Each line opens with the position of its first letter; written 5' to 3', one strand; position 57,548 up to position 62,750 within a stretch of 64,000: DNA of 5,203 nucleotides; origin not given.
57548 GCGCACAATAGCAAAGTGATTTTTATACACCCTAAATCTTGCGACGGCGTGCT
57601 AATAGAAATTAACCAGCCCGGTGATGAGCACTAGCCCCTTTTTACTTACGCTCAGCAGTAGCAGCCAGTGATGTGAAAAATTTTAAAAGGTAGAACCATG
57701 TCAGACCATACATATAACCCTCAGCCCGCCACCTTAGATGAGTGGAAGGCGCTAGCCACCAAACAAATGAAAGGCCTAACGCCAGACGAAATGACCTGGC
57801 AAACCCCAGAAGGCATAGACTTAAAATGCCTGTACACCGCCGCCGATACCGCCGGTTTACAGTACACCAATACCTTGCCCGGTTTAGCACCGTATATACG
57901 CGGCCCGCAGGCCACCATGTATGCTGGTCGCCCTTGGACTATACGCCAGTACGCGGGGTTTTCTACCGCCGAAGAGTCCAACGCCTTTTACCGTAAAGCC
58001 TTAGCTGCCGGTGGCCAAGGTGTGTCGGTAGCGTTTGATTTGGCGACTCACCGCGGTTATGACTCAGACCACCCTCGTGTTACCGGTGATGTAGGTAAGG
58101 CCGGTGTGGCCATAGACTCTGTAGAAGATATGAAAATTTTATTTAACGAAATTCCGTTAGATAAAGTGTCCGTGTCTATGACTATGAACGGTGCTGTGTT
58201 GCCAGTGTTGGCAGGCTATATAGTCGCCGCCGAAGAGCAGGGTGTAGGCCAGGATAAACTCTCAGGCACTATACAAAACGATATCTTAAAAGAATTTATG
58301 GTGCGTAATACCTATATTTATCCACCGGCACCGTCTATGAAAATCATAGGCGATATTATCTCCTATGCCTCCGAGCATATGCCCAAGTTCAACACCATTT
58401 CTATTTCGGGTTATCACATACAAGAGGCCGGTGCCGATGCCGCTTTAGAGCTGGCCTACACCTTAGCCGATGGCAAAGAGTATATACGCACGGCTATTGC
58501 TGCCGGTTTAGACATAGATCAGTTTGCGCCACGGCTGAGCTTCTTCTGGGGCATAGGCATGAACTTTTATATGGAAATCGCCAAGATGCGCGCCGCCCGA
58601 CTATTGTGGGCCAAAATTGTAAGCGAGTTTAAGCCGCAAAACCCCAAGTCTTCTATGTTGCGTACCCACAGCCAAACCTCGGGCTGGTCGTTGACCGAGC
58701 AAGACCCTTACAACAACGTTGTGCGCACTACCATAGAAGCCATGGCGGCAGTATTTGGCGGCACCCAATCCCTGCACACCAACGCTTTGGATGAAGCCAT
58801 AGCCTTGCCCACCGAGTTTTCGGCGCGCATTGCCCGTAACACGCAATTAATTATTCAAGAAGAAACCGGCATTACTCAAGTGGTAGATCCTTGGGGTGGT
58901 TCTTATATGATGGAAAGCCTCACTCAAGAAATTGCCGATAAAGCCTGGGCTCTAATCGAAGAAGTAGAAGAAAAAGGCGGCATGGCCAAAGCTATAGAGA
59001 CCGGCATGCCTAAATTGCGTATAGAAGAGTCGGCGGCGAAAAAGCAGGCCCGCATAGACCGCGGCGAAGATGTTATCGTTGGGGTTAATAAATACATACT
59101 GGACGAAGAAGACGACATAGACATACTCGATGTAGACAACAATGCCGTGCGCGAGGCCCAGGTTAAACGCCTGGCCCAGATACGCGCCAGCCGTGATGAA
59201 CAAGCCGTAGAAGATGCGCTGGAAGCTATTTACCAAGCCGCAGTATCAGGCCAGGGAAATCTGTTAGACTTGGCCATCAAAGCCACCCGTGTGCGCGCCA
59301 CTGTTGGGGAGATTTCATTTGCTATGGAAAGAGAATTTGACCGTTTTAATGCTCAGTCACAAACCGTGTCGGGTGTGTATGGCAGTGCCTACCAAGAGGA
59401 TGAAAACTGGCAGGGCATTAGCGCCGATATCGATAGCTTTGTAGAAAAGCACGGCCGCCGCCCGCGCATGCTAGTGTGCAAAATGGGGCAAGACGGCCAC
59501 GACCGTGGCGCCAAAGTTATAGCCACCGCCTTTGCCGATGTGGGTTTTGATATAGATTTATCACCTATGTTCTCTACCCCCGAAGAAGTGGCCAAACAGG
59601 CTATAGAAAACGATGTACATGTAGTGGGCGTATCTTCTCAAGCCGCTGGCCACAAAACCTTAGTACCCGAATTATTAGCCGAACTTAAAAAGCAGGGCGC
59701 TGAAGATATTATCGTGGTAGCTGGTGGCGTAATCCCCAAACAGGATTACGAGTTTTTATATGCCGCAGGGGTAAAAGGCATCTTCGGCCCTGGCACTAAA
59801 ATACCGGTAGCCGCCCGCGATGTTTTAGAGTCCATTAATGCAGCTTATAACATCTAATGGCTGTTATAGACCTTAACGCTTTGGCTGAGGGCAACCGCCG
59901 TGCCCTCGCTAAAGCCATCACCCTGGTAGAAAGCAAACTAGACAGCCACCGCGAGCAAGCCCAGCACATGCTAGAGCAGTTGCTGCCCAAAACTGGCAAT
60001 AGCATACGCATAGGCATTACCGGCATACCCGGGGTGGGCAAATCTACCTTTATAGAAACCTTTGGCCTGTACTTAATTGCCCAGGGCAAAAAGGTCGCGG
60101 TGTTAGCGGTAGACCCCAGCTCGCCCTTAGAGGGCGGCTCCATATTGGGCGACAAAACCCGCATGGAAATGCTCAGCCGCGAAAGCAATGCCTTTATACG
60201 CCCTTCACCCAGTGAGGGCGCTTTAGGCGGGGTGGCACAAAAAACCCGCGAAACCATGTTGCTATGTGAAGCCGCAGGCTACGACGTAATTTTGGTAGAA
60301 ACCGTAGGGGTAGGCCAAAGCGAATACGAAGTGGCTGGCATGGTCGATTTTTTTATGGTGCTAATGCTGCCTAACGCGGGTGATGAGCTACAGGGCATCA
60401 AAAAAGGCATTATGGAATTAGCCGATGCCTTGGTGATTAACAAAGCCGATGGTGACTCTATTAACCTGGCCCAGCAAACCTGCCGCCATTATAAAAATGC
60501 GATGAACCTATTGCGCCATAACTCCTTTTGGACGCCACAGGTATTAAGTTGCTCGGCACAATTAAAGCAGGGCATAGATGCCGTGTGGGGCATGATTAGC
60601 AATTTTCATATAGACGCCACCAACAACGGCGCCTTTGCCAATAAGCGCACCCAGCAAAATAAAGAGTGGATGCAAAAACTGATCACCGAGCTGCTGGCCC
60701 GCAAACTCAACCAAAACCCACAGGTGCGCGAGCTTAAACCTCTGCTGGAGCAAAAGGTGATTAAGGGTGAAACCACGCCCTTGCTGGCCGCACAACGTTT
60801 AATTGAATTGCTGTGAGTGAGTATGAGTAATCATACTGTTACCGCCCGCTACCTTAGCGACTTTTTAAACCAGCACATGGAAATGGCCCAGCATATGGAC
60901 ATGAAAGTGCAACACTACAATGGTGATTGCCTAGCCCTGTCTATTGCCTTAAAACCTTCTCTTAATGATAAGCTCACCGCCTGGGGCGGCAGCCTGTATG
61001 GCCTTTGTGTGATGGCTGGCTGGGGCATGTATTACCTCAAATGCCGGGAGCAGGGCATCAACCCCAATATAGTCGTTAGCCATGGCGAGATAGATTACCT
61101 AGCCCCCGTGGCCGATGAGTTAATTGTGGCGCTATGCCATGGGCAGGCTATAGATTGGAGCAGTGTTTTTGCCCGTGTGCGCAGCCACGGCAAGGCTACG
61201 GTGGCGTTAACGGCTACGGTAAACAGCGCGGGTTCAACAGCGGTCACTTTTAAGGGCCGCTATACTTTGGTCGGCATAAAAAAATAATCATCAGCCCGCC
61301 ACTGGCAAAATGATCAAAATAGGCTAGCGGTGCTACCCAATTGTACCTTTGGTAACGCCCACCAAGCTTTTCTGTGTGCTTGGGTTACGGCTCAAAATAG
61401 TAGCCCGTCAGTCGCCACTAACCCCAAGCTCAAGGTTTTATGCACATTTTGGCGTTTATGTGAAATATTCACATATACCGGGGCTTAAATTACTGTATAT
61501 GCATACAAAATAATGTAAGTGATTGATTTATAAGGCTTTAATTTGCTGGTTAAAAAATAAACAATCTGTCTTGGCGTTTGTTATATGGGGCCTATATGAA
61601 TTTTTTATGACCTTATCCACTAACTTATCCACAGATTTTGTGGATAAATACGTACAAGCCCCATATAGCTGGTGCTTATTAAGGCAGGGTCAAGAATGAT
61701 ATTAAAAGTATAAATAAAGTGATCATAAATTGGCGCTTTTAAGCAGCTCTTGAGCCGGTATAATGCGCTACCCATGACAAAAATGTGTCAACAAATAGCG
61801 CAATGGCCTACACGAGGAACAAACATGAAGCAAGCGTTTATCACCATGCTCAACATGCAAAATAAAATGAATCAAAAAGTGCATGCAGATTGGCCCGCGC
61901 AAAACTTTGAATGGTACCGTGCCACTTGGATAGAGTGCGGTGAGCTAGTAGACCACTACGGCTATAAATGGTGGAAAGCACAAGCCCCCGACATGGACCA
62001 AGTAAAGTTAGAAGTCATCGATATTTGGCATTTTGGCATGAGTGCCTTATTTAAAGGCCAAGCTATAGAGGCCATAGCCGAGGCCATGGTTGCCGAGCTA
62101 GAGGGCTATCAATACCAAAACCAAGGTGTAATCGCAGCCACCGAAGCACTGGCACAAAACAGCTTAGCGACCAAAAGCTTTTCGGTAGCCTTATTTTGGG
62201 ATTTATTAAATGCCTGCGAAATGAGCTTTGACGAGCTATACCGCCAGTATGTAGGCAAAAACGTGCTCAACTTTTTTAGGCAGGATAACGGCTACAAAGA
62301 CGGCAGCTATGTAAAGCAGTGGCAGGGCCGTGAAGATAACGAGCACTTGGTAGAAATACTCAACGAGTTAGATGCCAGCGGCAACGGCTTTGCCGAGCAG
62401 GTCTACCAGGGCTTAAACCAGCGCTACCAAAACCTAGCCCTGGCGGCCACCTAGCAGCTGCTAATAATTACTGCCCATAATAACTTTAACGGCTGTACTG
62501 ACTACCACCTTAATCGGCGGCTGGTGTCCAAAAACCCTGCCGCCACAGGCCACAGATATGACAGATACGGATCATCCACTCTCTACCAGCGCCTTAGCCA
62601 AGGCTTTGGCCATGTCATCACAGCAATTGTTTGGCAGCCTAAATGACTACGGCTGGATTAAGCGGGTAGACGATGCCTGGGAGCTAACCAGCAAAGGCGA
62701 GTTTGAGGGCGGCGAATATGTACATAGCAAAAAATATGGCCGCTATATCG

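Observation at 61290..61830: Perfect inverted pair of consensus DnaA boxes (plus a third box) in an AT-rich gap upstream of a dUTPase gene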

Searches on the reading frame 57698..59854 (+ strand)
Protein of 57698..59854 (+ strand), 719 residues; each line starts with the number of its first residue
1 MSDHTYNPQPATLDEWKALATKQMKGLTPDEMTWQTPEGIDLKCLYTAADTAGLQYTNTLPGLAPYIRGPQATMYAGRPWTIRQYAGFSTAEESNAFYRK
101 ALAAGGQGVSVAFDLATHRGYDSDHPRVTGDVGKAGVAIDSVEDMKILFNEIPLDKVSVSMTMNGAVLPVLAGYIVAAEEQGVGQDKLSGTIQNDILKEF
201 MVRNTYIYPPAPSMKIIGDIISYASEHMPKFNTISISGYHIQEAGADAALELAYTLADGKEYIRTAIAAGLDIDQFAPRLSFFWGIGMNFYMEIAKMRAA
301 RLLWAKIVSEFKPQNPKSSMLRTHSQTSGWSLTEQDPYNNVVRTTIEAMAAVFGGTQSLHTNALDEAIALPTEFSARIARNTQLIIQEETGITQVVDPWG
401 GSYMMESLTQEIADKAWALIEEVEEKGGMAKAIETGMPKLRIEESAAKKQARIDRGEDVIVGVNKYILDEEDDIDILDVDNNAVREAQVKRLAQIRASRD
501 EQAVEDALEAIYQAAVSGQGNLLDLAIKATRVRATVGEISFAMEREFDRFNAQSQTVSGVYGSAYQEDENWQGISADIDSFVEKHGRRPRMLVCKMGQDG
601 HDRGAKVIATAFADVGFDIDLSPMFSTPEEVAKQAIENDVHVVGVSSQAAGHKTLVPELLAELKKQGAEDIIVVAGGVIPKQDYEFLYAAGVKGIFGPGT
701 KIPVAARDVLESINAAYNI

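Call 19: search_protein_families(library=pfam, proteins=[window:57698-59854:+])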
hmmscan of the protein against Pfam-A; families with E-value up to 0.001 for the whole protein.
window:57698-59854:+ (719 aa): 2 families
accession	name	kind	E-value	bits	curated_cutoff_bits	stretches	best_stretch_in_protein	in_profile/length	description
PF01642.28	MM_CoA_mutase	-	2e-238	792.5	22.1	1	35-547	1-511/512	Methylmalonyl-CoA mutase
PF02310.24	B12-binding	-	7.2e-20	71.5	32.1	1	591-702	3-116/121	B12 binding domain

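Call 20: find_encoding_contigs(protein=window:57698-59854:+, flank=10000, max_places=6)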
Protein window:57698-59854:+ (719 aa): no gene with exactly this product is on record in the collection.

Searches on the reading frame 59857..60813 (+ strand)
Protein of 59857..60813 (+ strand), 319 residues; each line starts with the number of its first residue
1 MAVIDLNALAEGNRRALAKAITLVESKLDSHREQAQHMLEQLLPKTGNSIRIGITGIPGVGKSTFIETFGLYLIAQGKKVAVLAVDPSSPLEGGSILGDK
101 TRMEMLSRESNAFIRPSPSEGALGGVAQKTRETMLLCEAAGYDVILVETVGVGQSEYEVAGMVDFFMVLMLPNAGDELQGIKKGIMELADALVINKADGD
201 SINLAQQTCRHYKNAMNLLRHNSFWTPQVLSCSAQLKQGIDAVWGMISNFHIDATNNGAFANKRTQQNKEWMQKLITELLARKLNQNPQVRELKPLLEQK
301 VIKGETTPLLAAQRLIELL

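Call 19: search_protein_families(library=pfam, proteins=[window:59857-60813:+])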
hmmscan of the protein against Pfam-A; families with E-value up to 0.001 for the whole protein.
window:59857-60813:+ (319 aa): 3 families
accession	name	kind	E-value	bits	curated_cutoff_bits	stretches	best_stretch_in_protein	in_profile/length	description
PF03308.22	MeaB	-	2.1e-111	371.8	23.1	1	17-288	1-272/273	Methylmalonyl Co-A mutase-associated GTPase MeaB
PF02492.25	cobW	-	0.00019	21.5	20.7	0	52-203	3-159/180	CobW/HypB/UreG, nucleotide-binding domain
PF01656.29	CbiA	-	0.00035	20.9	25.4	1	59-239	9-54/125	CobQ/CobB/MinD/ParA nucleotide binding domain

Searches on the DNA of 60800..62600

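Call 6: search_rna_families(source=window, start=60800, end=62600, threshold=evalue, max_evalue=1)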
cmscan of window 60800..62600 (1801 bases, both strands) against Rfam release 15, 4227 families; matches with E-value up to 1: 0.
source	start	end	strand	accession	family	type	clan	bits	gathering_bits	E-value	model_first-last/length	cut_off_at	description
